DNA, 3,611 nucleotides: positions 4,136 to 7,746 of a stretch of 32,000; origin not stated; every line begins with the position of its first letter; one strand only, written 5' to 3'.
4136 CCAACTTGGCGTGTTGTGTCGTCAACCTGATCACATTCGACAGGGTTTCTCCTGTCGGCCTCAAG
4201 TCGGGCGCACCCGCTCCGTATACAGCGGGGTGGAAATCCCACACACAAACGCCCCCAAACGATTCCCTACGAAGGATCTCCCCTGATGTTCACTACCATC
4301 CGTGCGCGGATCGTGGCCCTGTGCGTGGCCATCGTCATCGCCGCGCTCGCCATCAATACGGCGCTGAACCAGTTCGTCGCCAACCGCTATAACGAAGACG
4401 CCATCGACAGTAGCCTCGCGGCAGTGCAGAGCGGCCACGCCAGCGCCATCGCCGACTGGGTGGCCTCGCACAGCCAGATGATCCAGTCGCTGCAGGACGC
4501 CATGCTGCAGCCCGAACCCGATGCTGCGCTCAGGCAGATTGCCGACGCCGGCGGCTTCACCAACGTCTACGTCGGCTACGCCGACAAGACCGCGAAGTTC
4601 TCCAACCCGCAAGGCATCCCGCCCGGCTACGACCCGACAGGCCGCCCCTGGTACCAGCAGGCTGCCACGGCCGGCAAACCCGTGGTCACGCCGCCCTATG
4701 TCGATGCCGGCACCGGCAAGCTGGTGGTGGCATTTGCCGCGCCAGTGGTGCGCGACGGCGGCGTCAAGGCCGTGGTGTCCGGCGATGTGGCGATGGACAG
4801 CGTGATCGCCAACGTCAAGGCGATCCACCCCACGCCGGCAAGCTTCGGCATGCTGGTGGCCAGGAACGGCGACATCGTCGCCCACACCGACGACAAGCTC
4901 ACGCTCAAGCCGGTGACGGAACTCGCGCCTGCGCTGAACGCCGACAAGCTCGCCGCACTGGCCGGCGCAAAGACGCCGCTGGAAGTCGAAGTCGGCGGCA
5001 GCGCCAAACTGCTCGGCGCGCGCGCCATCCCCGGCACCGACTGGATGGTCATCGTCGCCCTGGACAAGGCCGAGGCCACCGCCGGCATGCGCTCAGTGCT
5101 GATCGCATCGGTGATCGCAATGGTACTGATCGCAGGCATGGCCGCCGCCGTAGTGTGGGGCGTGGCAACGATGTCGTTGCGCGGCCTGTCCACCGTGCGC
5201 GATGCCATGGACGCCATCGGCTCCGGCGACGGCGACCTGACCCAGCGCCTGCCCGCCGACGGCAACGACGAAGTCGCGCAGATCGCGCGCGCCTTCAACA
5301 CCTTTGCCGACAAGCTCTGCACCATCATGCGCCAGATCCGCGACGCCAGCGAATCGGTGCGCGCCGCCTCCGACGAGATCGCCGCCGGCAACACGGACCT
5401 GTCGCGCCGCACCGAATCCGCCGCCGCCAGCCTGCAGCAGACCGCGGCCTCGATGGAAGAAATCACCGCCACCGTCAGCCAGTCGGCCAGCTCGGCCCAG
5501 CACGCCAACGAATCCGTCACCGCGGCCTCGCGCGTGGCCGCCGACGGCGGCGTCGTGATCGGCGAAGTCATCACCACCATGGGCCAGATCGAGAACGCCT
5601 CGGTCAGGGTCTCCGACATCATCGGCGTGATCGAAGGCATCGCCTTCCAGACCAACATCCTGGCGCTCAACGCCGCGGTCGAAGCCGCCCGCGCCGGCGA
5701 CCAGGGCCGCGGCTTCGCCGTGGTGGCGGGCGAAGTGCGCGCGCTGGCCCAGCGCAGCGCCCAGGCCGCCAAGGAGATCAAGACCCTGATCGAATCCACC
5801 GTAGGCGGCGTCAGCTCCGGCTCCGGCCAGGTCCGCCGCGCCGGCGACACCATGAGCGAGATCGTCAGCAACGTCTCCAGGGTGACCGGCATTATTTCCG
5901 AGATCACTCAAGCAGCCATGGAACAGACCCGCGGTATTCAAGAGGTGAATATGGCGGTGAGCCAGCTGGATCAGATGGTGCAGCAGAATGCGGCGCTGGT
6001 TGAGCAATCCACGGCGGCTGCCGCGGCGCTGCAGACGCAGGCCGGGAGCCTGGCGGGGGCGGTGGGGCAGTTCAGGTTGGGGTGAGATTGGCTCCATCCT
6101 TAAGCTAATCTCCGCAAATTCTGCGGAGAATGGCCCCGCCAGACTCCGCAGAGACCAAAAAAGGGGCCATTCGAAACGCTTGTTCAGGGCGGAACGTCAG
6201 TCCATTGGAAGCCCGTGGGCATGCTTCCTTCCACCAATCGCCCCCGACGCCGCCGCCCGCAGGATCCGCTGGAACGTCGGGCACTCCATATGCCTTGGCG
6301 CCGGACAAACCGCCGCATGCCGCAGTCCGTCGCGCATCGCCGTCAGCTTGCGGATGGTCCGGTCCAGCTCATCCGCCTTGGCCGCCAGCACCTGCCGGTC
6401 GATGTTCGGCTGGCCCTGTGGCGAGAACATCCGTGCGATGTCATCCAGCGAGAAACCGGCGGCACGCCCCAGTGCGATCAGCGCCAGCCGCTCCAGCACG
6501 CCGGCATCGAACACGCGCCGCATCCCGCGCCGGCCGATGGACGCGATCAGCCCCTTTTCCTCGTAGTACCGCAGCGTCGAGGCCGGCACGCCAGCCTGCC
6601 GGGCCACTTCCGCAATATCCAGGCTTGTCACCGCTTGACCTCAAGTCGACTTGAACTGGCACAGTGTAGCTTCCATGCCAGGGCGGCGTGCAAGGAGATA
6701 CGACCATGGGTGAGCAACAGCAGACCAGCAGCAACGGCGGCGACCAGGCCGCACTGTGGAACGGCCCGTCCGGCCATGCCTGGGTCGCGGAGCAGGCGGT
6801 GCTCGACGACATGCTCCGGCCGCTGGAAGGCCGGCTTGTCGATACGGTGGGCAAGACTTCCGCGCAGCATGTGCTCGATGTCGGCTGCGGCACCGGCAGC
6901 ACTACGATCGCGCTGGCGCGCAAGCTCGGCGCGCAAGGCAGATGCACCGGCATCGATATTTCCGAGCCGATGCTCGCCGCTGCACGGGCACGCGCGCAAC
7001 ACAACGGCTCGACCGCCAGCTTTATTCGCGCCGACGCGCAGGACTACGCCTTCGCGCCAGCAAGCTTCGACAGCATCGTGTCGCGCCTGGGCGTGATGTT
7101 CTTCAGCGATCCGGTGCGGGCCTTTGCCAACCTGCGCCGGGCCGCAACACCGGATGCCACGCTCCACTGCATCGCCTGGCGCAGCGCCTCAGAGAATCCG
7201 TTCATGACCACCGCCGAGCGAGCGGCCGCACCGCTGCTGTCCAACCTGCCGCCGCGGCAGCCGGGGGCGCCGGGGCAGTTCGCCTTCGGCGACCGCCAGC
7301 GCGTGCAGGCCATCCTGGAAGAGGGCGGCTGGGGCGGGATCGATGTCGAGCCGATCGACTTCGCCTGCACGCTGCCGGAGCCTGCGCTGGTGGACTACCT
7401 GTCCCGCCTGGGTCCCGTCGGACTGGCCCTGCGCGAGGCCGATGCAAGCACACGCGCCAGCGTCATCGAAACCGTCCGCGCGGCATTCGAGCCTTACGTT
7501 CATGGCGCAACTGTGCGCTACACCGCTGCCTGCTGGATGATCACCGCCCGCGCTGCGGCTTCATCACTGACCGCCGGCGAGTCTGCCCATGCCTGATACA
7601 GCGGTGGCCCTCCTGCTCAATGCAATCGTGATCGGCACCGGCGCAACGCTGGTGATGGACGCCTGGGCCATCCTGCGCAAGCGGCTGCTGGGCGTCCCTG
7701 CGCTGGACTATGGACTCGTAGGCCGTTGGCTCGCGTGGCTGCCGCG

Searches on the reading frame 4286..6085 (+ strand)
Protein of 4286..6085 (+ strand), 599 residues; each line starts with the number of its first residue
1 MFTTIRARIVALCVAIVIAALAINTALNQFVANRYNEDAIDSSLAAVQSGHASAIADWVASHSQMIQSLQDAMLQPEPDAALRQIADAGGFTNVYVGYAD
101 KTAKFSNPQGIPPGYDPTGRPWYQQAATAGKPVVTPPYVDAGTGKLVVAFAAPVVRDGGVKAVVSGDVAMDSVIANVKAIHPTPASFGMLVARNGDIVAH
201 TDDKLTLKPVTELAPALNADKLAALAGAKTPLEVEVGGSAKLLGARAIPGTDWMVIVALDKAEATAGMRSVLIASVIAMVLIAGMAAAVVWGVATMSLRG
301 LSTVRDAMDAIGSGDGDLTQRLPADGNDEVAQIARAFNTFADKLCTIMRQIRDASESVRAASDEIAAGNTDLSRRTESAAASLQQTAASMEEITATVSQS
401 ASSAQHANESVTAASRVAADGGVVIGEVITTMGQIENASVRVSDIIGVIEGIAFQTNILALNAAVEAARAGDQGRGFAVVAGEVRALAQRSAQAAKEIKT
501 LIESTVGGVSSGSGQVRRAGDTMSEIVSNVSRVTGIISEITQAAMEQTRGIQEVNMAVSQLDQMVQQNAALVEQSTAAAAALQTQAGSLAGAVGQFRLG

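Call 63: search_protein_families(library=pfam, proteins=[window:4286-6085:+], max_evalue=0.00001)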
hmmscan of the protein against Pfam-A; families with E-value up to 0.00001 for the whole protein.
window:4286-6085:+ (599 aa): 4 families
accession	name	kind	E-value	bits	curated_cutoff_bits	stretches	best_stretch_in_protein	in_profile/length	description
PF00015.26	MCPsignal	-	7.2e-50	169.6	34.6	1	409-564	2-171/172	Methyl-accepting chemotaxis protein (MCP) signalling domain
PF02743.24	dCache_1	-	1.8e-22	80.5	45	1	67-257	40-239/240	Cache domain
PF00672.30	HAMP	-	2.5e-13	50.5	25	1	296-344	5-51/53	HAMP domain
PF22673.2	MCP-like_PDC_1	-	2.9e-10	41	27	1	95-172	35-110/113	Methyl-accepting chemotaxis protein-like, first PDC sensor domain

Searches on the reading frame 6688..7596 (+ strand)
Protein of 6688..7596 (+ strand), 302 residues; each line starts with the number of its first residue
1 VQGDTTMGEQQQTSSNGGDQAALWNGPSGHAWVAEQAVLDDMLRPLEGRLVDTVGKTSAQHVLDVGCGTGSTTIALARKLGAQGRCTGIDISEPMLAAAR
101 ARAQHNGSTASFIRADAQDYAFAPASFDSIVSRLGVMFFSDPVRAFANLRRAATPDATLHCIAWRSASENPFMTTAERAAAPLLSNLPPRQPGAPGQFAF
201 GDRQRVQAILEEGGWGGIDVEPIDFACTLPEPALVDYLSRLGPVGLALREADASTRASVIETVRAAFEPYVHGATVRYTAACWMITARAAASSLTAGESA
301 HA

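Call 63: search_protein_families(library=pfam, proteins=[window:6688-7596:+], max_evalue=0.00001)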
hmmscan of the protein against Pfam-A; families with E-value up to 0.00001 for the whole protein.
window:6688-7596:+ (302 aa): 10 families
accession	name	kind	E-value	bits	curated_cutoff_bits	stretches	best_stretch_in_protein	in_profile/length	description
PF13649.12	Methyltransf_25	-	2.3e-23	83.1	27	1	62-155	1-95/97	Methyltransferase domain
PF13847.12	Methyltransf_31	-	7.1e-22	78.1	27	1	57-213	2-144/145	Methyltransferase domain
PF08241.18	Methyltransf_11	-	1.1e-21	77.7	21.2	1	63-159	1-93/95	Methyltransferase domain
PF01209.24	Ubie_methyltran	-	1.6e-16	60.8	20.1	1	51-174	40-163/233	ubiE/COQ5 methyltransferase family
PF08242.18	Methyltransf_12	-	6e-16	59.4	30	1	63-159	1-98/98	Methyltransferase domain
PF13489.12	Methyltransf_23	-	2.9e-09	37.3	27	1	58-167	22-122/164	Methyltransferase domain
PF05175.20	MTS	-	7.9e-08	32.6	23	1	50-132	23-104/170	Methyltransferase small domain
PF06325.19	PrmA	-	1.3e-06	28.6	22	1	53-131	157-231/296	Ribosomal protein L11 methyltransferase (PrmA)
PF01135.25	PCMT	-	3.2e-06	27.5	20.3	1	56-130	71-146/210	Protein-L-isoaspartate(D-aspartate) O-methyltransferase (PCMT)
PF02353.26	CMAS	-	7.6e-06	25.9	27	0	58-132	62-133/273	Mycolic acid cyclopropane synthetase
